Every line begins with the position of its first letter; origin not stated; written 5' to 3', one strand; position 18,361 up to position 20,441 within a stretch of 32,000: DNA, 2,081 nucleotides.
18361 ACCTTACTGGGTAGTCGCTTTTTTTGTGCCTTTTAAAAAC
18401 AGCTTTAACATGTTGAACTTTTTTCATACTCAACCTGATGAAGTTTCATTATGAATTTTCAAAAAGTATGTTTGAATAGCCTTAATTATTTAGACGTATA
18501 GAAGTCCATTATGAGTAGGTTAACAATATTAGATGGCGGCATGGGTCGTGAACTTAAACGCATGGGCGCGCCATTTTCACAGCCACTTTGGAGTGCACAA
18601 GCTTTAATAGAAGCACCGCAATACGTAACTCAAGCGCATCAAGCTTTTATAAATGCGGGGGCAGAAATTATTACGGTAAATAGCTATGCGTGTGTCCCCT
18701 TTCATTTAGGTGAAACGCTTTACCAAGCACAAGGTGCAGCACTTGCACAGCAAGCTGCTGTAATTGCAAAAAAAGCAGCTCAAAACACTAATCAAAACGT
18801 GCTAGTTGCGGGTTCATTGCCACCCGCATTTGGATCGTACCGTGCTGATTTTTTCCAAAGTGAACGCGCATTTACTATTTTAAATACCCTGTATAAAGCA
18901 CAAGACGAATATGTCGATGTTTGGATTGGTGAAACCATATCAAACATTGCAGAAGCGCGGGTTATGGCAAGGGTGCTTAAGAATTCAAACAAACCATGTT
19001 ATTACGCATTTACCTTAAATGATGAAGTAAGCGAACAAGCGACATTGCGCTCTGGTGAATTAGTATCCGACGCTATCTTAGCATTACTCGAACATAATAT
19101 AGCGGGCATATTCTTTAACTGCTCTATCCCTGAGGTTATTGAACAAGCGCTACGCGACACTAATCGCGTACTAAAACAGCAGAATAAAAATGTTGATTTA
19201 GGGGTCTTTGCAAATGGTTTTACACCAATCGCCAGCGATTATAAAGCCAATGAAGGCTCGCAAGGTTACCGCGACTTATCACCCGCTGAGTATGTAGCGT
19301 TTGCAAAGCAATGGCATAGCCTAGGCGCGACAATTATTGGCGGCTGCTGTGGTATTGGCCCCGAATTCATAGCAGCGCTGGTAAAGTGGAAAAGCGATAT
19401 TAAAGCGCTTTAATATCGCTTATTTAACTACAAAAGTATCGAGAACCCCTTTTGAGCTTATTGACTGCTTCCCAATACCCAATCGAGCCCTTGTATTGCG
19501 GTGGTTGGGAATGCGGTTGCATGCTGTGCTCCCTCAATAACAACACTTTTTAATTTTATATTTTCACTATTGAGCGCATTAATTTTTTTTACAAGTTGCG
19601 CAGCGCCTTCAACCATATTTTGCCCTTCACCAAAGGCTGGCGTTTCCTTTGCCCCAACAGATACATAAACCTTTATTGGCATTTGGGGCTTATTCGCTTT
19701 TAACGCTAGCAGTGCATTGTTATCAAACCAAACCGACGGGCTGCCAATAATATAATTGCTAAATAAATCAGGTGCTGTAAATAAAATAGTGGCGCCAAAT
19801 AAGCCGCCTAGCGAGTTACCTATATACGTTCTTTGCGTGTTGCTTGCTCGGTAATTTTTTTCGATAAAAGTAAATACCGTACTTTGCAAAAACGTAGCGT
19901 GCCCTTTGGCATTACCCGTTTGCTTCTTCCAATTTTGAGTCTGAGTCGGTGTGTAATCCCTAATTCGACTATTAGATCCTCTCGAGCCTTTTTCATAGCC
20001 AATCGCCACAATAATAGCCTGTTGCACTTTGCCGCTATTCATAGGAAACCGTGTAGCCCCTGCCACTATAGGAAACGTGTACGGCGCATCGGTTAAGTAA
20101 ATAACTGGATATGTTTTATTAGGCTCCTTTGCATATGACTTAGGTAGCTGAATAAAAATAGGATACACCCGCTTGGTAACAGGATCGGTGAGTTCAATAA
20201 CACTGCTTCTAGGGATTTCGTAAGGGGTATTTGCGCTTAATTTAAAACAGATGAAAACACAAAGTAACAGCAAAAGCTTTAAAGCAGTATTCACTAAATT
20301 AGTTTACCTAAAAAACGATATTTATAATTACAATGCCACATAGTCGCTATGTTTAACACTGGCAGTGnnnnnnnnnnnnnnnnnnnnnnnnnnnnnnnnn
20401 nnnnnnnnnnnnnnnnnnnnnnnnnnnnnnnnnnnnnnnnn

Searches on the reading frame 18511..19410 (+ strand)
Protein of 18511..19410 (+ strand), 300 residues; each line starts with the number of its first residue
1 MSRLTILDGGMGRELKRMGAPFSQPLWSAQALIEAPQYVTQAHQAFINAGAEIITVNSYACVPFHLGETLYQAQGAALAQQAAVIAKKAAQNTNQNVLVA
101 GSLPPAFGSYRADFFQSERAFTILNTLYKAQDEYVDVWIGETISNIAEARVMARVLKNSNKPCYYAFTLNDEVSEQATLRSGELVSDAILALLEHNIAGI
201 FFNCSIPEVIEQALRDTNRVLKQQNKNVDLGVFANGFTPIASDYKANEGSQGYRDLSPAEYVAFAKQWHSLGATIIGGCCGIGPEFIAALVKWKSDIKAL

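Call 78: search_protein_families(library=pfam, proteins=[window:18511-19410:+], max_evalue=0.00001)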
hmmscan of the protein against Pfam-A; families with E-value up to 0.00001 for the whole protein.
window:18511-19410:+ (300 aa): 1 family
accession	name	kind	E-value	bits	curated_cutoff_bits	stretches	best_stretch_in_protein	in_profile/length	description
PF02574.22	S-methyl_trans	-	2.3e-55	188.9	22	1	6-292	2-281/283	Homocysteine S-methyltransferase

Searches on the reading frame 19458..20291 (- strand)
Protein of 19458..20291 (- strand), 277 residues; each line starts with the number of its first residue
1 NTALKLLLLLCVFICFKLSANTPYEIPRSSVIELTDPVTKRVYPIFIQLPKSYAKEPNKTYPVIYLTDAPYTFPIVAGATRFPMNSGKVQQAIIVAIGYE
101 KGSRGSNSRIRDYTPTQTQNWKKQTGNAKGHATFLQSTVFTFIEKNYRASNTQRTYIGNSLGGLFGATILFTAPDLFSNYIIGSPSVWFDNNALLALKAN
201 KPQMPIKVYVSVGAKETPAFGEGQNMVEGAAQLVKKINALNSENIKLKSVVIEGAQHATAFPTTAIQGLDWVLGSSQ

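Call 78: search_protein_families(library=pfam, proteins=[window:19458-20291:-], max_evalue=0.00001)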
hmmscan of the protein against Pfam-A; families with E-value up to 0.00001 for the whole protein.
window:19458-20291:- (277 aa): 1 family
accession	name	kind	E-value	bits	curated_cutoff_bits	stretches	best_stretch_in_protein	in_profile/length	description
PF00756.26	Esterase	-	1e-20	75.1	22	1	39-235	4-211/251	Putative esterase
